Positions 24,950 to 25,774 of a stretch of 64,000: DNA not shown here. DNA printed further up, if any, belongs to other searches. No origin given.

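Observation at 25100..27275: Glutamine amidotransferase translationally coupled to a Dph6-like diphthine-ammonia ligase (with Cbf5)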

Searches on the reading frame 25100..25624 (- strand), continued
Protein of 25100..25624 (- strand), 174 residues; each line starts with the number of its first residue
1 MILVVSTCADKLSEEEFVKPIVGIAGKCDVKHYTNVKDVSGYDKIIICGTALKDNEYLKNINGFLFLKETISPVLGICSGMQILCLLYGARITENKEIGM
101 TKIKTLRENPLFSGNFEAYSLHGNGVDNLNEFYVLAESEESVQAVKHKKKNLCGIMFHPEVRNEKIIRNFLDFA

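Call 23: search_protein_families(library=pfam, proteins=[P0130, P0143, P0174, P0185, P0201, P0221, P0240, P0175, P0259, P0142], max_evalue=0.0001)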
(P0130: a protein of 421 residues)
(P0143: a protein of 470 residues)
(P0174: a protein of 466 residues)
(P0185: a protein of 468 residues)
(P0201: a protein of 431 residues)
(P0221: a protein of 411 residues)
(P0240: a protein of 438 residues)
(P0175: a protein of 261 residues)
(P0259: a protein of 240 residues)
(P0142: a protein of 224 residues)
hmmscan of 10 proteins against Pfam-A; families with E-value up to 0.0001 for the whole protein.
P0130 (421 aa): 3 families
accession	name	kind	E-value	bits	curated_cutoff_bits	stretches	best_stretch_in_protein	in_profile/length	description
PF01902.24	Diphthami_syn_2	-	5e-75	252.2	23.2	1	1-221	1-217/219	Diphthamide synthase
PF00117.34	GATase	-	5.6e-24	85.3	22.8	1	282-409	38-175/190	Glutamine amidotransferase class-I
PF07722.19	Peptidase_C26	-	3.7e-09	37.1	20.5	1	316-406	104-219/219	Peptidase C26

P0143 (470 aa): 4 families
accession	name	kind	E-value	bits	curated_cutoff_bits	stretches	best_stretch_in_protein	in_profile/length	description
PF01902.24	Diphthami_syn_2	-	2.1e-65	220.8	23.2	1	1-223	1-218/219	Diphthamide synthase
PF00117.34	GATase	-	9.4e-15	55.2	22.8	1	321-461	26-177/190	Glutamine amidotransferase class-I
PF07685.20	GATase_3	-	6.4e-07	29.6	27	1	320-414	29-130/196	CobB/CobQ-like glutamine amidotransferase domain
PF01174.25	SNO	-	6.6e-06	26.6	27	0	358-466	60-182/188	SNO glutamine amidotransferase family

P0174 (466 aa): 2 families
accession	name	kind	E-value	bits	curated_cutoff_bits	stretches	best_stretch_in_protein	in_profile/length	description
PF01902.24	Diphthami_syn_2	-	9.8e-60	202.2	23.2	1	1-222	1-217/219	Diphthamide synthase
PF00117.34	GATase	-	2.4e-15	57.1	22.8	1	308-446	18-174/190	Glutamine amidotransferase class-I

P0185 (468 aa): 3 families
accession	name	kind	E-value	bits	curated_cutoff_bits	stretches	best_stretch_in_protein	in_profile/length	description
PF01902.24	Diphthami_syn_2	-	9.8e-64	215.3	23.2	1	1-220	1-216/219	Diphthamide synthase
PF00117.34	GATase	-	6e-19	68.9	22.8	1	331-458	34-175/190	Glutamine amidotransferase class-I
PF07722.19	Peptidase_C26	-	1e-05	25.8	20.5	0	409-455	169-219/219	Peptidase C26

P0201 (431 aa): 3 families
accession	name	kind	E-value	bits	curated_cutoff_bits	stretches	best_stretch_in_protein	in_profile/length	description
PF01902.24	Diphthami_syn_2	-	3.6e-59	200.4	23.2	1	1-222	1-218/219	Diphthamide synthase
PF00117.34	GATase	-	5.1e-21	75.6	22.8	1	267-421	9-175/190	Glutamine amidotransferase class-I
PF07722.19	Peptidase_C26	-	4e-08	33.7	20.5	1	317-418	95-219/219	Peptidase C26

P0221 (411 aa): 2 families
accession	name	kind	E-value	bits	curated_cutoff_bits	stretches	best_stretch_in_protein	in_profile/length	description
PF01902.24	Diphthami_syn_2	-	1.4e-60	205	23.2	1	1-221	1-216/219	Diphthamide synthase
PF00117.34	GATase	-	8.6e-12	45.6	22.8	1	266-406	22-180/190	Glutamine amidotransferase class-I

P0240 (438 aa): 3 families
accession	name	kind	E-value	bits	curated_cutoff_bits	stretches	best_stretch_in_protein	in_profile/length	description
PF01902.24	Diphthami_syn_2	-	3.8e-51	174.2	23.2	1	1-213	1-208/219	Diphthamide synthase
PF00117.34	GATase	-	1.7e-12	47.8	22.8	1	270-427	9-175/190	Glutamine amidotransferase class-I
PF07685.20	GATase_3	-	4.2e-05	23.7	27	1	283-428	22-194/196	CobB/CobQ-like glutamine amidotransferase domain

P0175 (261 aa): 2 families
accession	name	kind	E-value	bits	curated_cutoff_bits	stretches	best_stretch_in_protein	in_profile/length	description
PF00117.34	GATase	-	8.1e-15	55.4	22.8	1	100-247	32-176/190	Glutamine amidotransferase class-I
PF01174.25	SNO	-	2.4e-05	24.7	27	1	127-247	61-174/188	SNO glutamine amidotransferase family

P0259 (240 aa): 2 families
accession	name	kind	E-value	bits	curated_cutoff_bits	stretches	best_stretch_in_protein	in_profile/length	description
PF00117.34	GATase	-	2.5e-12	47.3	22.8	1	32-149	23-149/190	Glutamine amidotransferase class-I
PF07722.19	Peptidase_C26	-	6.3e-05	23.3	20.5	0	81-115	107-141/219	Peptidase C26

P0142 (224 aa): 1 family
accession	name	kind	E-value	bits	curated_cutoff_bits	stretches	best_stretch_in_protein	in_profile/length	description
PF00117.34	GATase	-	3.2e-14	53.5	22.8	1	77-216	24-177/190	Glutamine amidotransferase class-I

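Call 25: find_homologous_proteins(query=P0130, max_evalue=1e-10)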
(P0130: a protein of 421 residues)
Query P0130 (421 aa): 3237 proteins with E <= 1e-10 among 8000 candidates; the best 120 are listed.
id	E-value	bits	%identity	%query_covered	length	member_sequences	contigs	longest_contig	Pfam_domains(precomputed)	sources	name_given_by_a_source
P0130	1.1e-278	942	100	100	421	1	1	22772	PF28410.1,PF07722.20,PF00117.35,PF01902.25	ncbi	-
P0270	5.6e-191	653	70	99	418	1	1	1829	PF28410.1,PF07722.20,PF00117.35,PF01902.25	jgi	-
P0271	1.2e-190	652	70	99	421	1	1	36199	PF28410.1,PF07722.20,PF00117.35,PF01902.25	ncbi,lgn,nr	ncbi:MAG: TIGR00289 family protein [Candidatus Aenigmarchaeota archaeon]|nr:TIGR00289 family protein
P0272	5.7e-189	646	67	99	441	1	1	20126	PF28410.1,PF07722.20,PF00117.35,PF01902.25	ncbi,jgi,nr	ncbi:MAG: TIGR00289 family protein [Candidatus Micrarchaeota archaeon]|nr:TIGR00289 family protein [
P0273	6.5e-153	527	55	99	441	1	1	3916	PF28410.1,PF07722.20,PF00117.35,PF01902.25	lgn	-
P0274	2.1e-133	463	65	77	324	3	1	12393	PF28410.1,PF01902.25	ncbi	-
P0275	4.2e-133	462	49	99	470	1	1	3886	PF28410.1,PF00117.35,PF01902.25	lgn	-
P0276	1.8e-132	460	48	100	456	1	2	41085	PF28410.1,PF00117.35,PF01902.25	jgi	-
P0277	3.6e-120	420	44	99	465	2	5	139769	PF28410.1,PF00117.35,PF01902.25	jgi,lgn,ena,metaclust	jgi:diphthine-ammonia ligase|metaclust:\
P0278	1.9e-119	417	46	99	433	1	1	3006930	PF28410.1,PF00117.35,PF01902.25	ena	-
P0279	2.6e-119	417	42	99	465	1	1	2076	PF28410.1,PF00117.35,PF01902.25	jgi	jgi:ABC transporter with metal-binding/Fe-S-binding domain ATP-binding protein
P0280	5.4e-119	416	44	99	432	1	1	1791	PF28410.1,PF07722.20,PF00117.35,PF01902.25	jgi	jgi:diphthine-ammonia ligase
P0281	2.0e-118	414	43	99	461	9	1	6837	PF28410.1,PF07722.20,PF00117.35,PF01902.25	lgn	-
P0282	5.8e-118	412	43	99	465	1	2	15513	PF28410.1,PF00117.35,PF01902.25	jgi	jgi:ABC transporter with metal-binding/Fe-S-binding domain ATP-binding protein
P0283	7.5e-118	412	45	99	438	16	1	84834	PF28410.1,PF07722.20,PF00117.35,PF01902.25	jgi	-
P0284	1.4e-117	411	45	99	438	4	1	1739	PF28410.1,PF07722.20,PF00117.35,PF01902.25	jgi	-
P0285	1.7e-117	411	45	99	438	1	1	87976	PF28410.1,PF07722.20,PF00117.35,PF01902.25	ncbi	ncbi:MAG: diphthine--ammonia ligase [Methanothrix sp.]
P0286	5.0e-117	409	43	99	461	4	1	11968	PF28410.1,PF00117.35,PF01902.25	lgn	-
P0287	1.5e-116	408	43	99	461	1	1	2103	PF28410.1,PF00117.35,PF01902.25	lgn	-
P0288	1.9e-116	407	45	99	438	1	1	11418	PF28410.1,PF07722.20,PF00117.35,PF01902.25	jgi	-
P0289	2.2e-116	407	43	99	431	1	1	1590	PF28410.1,PF07722.20,PF00117.35,PF01902.25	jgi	jgi:diphthine-ammonia ligase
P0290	2.2e-116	407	44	99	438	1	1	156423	PF28410.1,PF07722.20,PF00117.35,PF01902.25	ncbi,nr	ncbi:MAG: diphthine--ammonia ligase [Methanothrix sp.]|nr:diphthine--ammonia ligase [Methanothrix sp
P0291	2.2e-116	407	44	99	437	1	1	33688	PF28410.1,PF07722.20,PF00117.35,PF01902.25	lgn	-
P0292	2.5e-116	407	44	99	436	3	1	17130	PF28410.1,PF07722.20,PF00117.35,PF01902.25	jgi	jgi:diphthine-ammonia ligase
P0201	3.1e-116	407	43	99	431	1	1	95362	PF28410.1,PF07722.20,PF00117.35,PF01902.25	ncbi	ncbi:MAG: diphthine--ammonia ligase [Methanothrix sp.]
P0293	3.3e-116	407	44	99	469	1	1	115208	PF28410.1,PF00117.35,PF01902.25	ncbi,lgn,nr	ncbi:MAG: GMP synthase (glutamine-hydrolyzing) subunit A [Methanosaeta sp. PtaU1.Bin112]|nr:MAG: GMP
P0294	7.5e-116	405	44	99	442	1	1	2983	PF28410.1,PF07722.20,PF00117.35,PF01902.25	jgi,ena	-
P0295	1.2e-115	405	44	99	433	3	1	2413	PF28410.1,PF00117.35,PF01902.25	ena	-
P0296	2.2e-115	404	44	99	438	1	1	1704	PF28410.1,PF07722.20,PF00117.35,PF01902.25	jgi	-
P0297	5.8e-115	402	43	99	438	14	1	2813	PF28410.1,PF07722.20,PF00117.35,PF01902.25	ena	-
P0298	6.6e-115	402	42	99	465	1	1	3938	PF28410.1,PF00117.35,PF01902.25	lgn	-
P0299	1.1e-114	401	44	99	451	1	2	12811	PF28410.1,PF07722.20,PF00117.35,PF01902.25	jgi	jgi:ABC transporter with metal-binding/Fe-S-binding domain ATP-binding protein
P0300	2.3e-114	400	44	99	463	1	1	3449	PF28410.1,PF07722.20,PF00117.35,PF01902.25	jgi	-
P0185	2.6e-114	400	42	99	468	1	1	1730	PF28410.1,PF07722.20,PF00117.35,PF01902.25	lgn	-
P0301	4.6e-114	399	44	99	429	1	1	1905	PF28410.1,PF07722.20,PF00117.35,PF01902.25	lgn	-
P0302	8.3e-114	399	47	85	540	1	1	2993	PF28410.1,PF00117.35,PF01902.25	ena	-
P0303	8.6e-114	399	44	99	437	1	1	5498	PF28410.1,PF07722.20,PF00117.35,PF01902.25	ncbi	-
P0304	1.1e-113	398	43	99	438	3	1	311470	PF28410.1,PF07722.20,PF00117.35,PF01902.25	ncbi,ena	-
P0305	1.1e-113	398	43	99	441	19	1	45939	PF28410.1,PF07722.20,PF00117.35,PF01902.25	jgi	-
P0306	1.6e-113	398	44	99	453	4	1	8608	PF28410.1,PF07722.20,PF00117.35,PF01902.25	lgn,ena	-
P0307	2.5e-113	397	42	99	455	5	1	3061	PF28410.1,PF00117.35,PF01902.25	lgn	-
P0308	3.1e-113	397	43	99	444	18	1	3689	PF28410.1,PF07722.20,PF00117.35,PF01902.25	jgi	jgi:diphthine-ammonia ligase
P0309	3.7e-113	396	44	99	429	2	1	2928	PF28410.1,PF07722.20,PF00117.35,PF01902.25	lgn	-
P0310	5.0e-113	396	44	99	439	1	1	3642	PF28410.1,PF07722.20,PF00117.35,PF01902.25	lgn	-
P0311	5.1e-113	396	43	99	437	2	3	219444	PF28410.1,PF07722.20,PF00117.35,PF01902.25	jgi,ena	-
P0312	5.4e-113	396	44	99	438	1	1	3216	PF28410.1,PF07722.20,PF00117.35,PF01902.25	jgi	-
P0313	9.3e-113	395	43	99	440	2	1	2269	PF28410.1,PF00117.35,PF01902.25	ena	-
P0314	1.3e-112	395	42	99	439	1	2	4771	PF28410.1,PF00117.35,PF01902.25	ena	-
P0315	2.6e-112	394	45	99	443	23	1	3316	PF28410.1,PF00117.35,PF01902.25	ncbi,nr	ncbi:MAG: diphthine--ammonia ligase [Methanothrix sp.]|nr:diphthine--ammonia ligase [Methanothrix sp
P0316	3.0e-112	393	44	99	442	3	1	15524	PF28410.1,PF00117.35,PF01902.25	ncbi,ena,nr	ncbi:MAG: putative binding protein [Euryarchaeota archaeon]|nr:putative binding protein [Euryarchaeo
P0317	3.9e-112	393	43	99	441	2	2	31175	PF28410.1,PF00117.35,PF01902.25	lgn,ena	-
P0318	5.1e-112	393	43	99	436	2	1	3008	PF28410.1,PF00117.35,PF01902.25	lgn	-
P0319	5.4e-112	393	42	99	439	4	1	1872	PF28410.1,PF00117.35,PF01902.25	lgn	-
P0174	1.0e-111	392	43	99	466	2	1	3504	PF28410.1,PF00117.35,PF01902.25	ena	-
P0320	1.5e-111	391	44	99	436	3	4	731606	PF28410.1,PF07722.20,PF00117.35,PF01902.25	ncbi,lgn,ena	-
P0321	1.8e-111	391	44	99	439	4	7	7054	PF28410.1,PF07722.20,PF00117.35,PF01902.25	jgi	jgi:diphthine-ammonia ligase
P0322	1.8e-111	391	44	99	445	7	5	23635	PF28410.1,PF07722.20,PF00117.35,PF01902.25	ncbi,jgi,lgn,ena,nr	ncbi:MAG TPA: diphthine--ammonia ligase [Methanothrix sp.]|nr:diphthine--ammonia ligase [Methanothri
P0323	7.8e-111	389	44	100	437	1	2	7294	PF28410.1,PF00117.35,PF01902.25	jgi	jgi:diphthine-ammonia ligase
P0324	1.2e-110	388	43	99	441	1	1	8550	PF28410.1,PF07722.20,PF00117.35,PF01902.25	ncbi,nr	ncbi:MAG: synthase (Glutamine-hydrolyzing) subunit [Euryarchaeota archaeon]|nr:synthase (Glutamine-h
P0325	5.2e-110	386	42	99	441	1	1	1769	PF28410.1,PF00117.35,PF01902.25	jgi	jgi:diphthine-ammonia ligase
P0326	5.2e-110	386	43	99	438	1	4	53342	PF28410.1,PF07722.20,PF00117.35,PF01902.25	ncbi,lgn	-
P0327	7.3e-110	386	43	99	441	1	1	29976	PF28410.1,PF00117.35,PF01902.25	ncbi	-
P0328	8.8e-110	385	42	99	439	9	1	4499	PF28410.1,PF07722.20,PF00117.35,PF01902.25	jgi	-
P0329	1.5e-109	385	41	95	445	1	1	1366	PF28410.1,PF00117.35,PF01902.25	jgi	jgi:ABC transporter with metal-binding/Fe-S-binding domain ATP-binding protein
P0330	2.1e-109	384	43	99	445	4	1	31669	PF28410.1,PF00117.35,PF01902.25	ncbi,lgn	ncbi:MAG: diphthine--ammonia ligase [Methanothrix sp.]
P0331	2.3e-109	384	43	99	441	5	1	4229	PF28410.1,PF07722.20,PF00117.35,PF01902.25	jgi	jgi:diphthine-ammonia ligase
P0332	2.4e-109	384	43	99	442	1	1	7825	PF28410.1,PF00117.35,PF01902.25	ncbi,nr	ncbi:MAG: diphthine--ammonia ligase [Methanothrix sp.]|nr:diphthine--ammonia ligase [Methanothrix sp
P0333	3.9e-109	383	43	99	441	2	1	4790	PF28410.1,PF00117.35,PF01902.25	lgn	-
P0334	1.3e-108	382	41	99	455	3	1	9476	PF28410.1,PF00117.35,PF01902.25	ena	-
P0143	1.9e-108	381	44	99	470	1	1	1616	PF28410.1,PF00117.35,PF07685.21,PF01902.25,PF01174.26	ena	-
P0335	9.7e-108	379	43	99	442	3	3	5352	PF28410.1,PF00117.35,PF01902.25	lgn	-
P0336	1.0e-107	379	43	99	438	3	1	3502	PF28410.1,PF00117.35,PF01902.25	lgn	-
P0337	1.1e-107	379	41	99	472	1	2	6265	PF28410.1,PF00117.35,PF01902.25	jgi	jgi:ABC transporter with metal-binding/Fe-S-binding domain ATP-binding protein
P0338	1.4e-107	378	42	99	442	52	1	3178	PF28410.1,PF00117.35,PF01902.25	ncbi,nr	ncbi:MAG: diphthine--ammonia ligase [Methanothrix sp.]|nr:diphthine--ammonia ligase [Methanothrix sp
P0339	1.6e-107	378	43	99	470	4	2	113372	PF28410.1,PF00117.35,PF01902.25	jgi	-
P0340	4.3e-107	377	42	99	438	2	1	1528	PF28410.1,PF00117.35,PF01902.25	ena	-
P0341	1.2e-106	375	43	99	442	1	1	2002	PF28410.1,PF00117.35,PF01902.25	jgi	-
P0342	2.9e-106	374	42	99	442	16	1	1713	PF28410.1,PF00117.35,PF01902.25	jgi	jgi:ABC transporter with metal-binding/Fe-S-binding domain ATP-binding protein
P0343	2.3e-104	368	46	99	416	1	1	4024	PF28410.1,PF00117.35,PF01902.25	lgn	-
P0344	8.9e-104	366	46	99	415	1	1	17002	PF28410.1,PF00117.35,PF01902.25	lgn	-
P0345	2.1e-103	364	50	57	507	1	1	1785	PF28410.1,PF00117.35,PF01902.25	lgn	-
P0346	9.1e-103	362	41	99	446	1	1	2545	PF28410.1,PF00117.35,PF01902.25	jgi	jgi:ABC transporter with metal-binding/Fe-S-binding domain ATP-binding protein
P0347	2.8e-102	361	40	98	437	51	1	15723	PF28410.1,PF00117.35,PF01902.25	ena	-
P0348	1.0e-100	356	41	99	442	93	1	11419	PF28410.1,PF00117.35,PF01902.25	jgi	-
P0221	1.2e-100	355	44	99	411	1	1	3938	PF28410.1,PF00117.35,PF01902.25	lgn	-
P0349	1.1e-99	352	40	99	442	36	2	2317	PF28410.1,PF00117.35,PF01902.25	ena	-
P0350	1.2e-99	352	45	84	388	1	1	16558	PF28410.1,PF00117.35,PF01902.25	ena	-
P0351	2.0e-98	348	41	99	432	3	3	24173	PF28410.1,PF07722.20,PF00117.35,PF01902.25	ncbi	ncbi:MAG: diphthine--ammonia ligase [Candidatus Woesearchaeota archaeon]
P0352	6.4e-98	346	43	99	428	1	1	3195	PF28410.1,PF00117.35,PF01902.25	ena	-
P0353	6.6e-98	346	44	99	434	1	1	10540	PF28410.1,PF00117.35,PF01902.25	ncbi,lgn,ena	-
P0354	1.1e-96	342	37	99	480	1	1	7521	PF28410.1,PF00117.35,PF01902.25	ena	-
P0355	1.6e-96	342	42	99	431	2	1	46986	PF28410.1,PF00117.35,PF01902.25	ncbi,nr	ncbi:diphthine--ammonia ligase [Candidatus Woesearchaeota archaeon]|nr:diphthine--ammonia ligase [Ca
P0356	3.4e-96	341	44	99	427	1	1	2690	PF28410.1,PF00117.35,PF01902.25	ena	-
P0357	4.2e-96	340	43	99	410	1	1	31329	PF28410.1,PF07722.20,PF00117.35,PF01902.25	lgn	-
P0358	7.1e-96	340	42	100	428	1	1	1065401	PF28410.1,PF00117.35,PF01902.25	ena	-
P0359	8.9e-96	339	42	99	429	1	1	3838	PF28410.1,PF00117.35,PF01902.25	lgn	-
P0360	9.7e-96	339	44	99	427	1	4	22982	PF28410.1,PF00117.35,PF01902.25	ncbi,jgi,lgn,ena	-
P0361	1.3e-95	339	43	99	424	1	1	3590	PF28410.1,PF00117.35,PF01902.25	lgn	-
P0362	1.8e-95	338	42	99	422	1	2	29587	PF28410.1,PF00117.35,PF01902.25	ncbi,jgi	jgi:ABC transporter with metal-binding/Fe-S-binding domain ATP-binding protein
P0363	3.9e-95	337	40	99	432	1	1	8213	PF28410.1,PF00117.35,PF01902.25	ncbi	ncbi:MAG: diphthine--ammonia ligase [Nanobdellota archaeon]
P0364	6.8e-95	336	43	99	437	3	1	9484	PF28410.1,PF00117.35,PF01902.25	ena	-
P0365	8.9e-95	336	43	99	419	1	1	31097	PF28410.1,PF07722.20,PF00117.35,PF01902.25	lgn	-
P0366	1.8e-94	335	41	99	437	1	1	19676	PF28410.1,PF00117.35,PF01902.25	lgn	-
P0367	5.1e-94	333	66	54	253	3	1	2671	PF28410.1,PF01902.25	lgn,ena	-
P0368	1.4e-93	332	44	99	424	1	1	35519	PF28410.1,PF00117.35,PF01902.25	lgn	-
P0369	2.3e-93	331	43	99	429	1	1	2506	PF28410.1,PF00117.35,PF01902.25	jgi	-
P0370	2.8e-93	331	43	99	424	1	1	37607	PF28410.1,PF00117.35,PF01902.25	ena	-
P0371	3.2e-93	331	41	99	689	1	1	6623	PF13847.13,PF13489.13,PF28410.1,PF05175.21,PF13649.13,PF00117.35,PF01902.25,PF01209.25,PF08241.19,PF08242.19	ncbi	-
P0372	3.5e-93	331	67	54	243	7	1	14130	PF28410.1,PF01902.25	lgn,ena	-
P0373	5.0e-93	330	41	87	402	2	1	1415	PF28410.1,PF00117.35,PF01902.25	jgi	jgi:ABC transporter with metal-binding/Fe-S-binding domain ATP-binding protein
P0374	9.6e-93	329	65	54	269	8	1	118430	PF28410.1,PF01902.25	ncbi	-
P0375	6.9e-92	326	40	99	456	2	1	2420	PF28410.1,PF00117.35,PF01902.25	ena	-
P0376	7.1e-92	326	44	99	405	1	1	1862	PF28410.1,PF00117.35,PF01902.25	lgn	-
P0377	1.1e-91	326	65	54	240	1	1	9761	PF28410.1,PF01902.25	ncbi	-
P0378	1.8e-91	325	43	99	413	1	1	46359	PF28410.1,PF07722.20,PF00117.35,PF01902.25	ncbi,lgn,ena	-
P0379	2.1e-91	325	65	54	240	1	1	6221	PF28410.1,PF01902.25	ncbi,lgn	ncbi:MAG: diphthine--ammonia ligase [Candidatus Hodarchaeota archaeon]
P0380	3.0e-91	324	65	54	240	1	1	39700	PF28410.1,PF01902.25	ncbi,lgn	-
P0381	3.8e-91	324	41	99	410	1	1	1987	PF28410.1,PF07722.20,PF00117.35,PF01902.25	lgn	-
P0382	7.8e-91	323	40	99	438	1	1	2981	PF28410.1,PF00117.35,PF01902.25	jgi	jgi:ABC transporter with metal-binding/Fe-S-binding domain ATP-binding protein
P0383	2.4e-90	321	43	99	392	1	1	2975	PF28410.1,PF00117.35,PF01902.25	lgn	-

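Call 31: search_solved_structures(query=A1, max_evalue=0.001)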
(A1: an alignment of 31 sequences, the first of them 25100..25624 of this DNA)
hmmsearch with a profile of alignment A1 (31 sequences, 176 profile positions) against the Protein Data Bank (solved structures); distinct sequences matched with E-value up to 0.001: 33.
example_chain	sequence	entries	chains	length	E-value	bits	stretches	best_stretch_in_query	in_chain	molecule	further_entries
7yc6_A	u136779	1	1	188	4.3e-21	78.9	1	68-174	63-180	GMP synthase [glutamine-hydrolyzing] subunit A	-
2lxn_A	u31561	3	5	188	5.3e-21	78.6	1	68-174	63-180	GMP synthase [glutamine-hydrolyzing] subunit A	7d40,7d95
7d96_A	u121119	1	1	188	9.1e-21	77.9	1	68-174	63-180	GMP synthase [glutamine-hydrolyzing] subunit A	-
1wl8_A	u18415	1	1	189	1.6e-20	77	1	38-174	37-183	GMP synthase [glutamine-hydrolyzing] subunit A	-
2d7j_A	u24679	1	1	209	8.5e-20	74.7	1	38-174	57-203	GMP synthase [glutamine-hydrolyzing] subunit A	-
7d97_A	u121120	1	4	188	8.6e-20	74.7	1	68-174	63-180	GMP synthase [glutamine-hydrolyzing] subunit A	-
8gr1_A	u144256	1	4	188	1e-19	74.5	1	68-174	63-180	GMP synthase [glutamine-hydrolyzing] subunit A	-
8gr3_A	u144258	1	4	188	2e-19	73.5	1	68-174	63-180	GMP synthase [glutamine-hydrolyzing] subunit A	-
2a9v_A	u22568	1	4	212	9.9e-19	71.2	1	35-174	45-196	GMP synthase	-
2vpi_A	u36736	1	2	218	1.2e-16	64.4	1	59-174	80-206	GMP SYNTHASE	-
2vxo_A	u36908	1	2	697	8.8e-16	61.6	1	60-174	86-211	GMP SYNTHASE [GLUTAMINE-HYDROLYZING]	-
1qdl_B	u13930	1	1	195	4.6e-13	52.8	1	16-165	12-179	PROTEIN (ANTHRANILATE SYNTHASE (TRPG-SUBUNIT))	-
4win_A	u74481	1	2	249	1.3e-12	51.2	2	46-116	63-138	GMP synthetase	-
7sbc_A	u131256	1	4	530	4.4e-11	46.3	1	72-174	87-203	GMP synthase [glutamine-hydrolyzing]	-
5tw7_A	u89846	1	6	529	5.5e-11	46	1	48-167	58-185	GMP synthase [glutamine-hydrolyzing]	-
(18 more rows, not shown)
